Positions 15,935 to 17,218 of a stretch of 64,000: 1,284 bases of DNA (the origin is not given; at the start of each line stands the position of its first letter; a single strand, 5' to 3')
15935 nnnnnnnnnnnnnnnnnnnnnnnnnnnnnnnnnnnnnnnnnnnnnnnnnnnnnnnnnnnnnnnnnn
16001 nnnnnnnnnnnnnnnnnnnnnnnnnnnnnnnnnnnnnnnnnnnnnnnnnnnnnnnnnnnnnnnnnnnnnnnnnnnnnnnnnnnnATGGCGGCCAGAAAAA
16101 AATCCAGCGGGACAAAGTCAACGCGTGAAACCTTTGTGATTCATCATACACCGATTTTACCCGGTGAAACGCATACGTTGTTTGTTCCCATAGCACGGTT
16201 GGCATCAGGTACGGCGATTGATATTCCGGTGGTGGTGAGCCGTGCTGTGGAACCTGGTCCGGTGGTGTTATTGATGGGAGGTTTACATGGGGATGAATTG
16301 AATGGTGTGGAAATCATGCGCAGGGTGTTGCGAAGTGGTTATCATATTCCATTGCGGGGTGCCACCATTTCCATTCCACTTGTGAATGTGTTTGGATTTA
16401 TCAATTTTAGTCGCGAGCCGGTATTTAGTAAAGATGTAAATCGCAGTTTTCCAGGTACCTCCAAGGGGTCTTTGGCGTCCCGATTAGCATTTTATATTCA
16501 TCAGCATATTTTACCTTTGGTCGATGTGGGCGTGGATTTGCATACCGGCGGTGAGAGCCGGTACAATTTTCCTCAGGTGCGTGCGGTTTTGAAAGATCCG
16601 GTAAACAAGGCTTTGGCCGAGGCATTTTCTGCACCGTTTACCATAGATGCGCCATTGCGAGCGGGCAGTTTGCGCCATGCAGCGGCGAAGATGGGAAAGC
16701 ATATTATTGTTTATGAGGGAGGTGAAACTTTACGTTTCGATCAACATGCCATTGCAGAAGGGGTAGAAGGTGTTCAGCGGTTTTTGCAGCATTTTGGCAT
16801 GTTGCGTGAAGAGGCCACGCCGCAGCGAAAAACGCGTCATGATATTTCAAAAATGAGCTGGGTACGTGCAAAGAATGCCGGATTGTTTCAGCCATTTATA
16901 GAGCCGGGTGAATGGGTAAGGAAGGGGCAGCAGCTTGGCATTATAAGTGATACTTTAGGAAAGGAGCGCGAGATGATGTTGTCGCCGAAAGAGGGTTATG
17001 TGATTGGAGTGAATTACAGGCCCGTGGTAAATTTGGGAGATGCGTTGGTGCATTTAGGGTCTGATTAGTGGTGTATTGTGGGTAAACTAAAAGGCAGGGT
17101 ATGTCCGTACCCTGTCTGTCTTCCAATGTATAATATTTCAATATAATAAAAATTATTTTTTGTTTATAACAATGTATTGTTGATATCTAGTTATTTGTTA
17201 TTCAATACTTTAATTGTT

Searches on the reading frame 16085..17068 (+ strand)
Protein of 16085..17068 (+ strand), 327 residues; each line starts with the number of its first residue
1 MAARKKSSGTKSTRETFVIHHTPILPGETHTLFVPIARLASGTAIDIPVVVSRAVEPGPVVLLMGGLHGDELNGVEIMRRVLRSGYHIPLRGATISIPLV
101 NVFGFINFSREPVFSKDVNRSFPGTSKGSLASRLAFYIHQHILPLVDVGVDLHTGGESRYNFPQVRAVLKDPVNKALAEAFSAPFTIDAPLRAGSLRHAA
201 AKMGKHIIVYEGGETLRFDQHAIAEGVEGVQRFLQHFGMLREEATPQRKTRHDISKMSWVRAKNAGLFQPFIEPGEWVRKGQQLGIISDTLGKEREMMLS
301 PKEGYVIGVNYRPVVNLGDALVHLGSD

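Call 27: search_protein_families(library=pfam, proteins=[window:16085-17068:+], max_evalue=0.001)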
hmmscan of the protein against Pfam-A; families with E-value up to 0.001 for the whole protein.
window:16085-17068:+ (327 aa): 1 family
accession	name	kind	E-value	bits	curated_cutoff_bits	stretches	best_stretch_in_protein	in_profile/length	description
PF24827.1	AstE_AspA_cat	-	7.7e-35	120.6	25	1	57-236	1-191/192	Succinylglutamate desuccinylase/Aspartoacylase catalytic domain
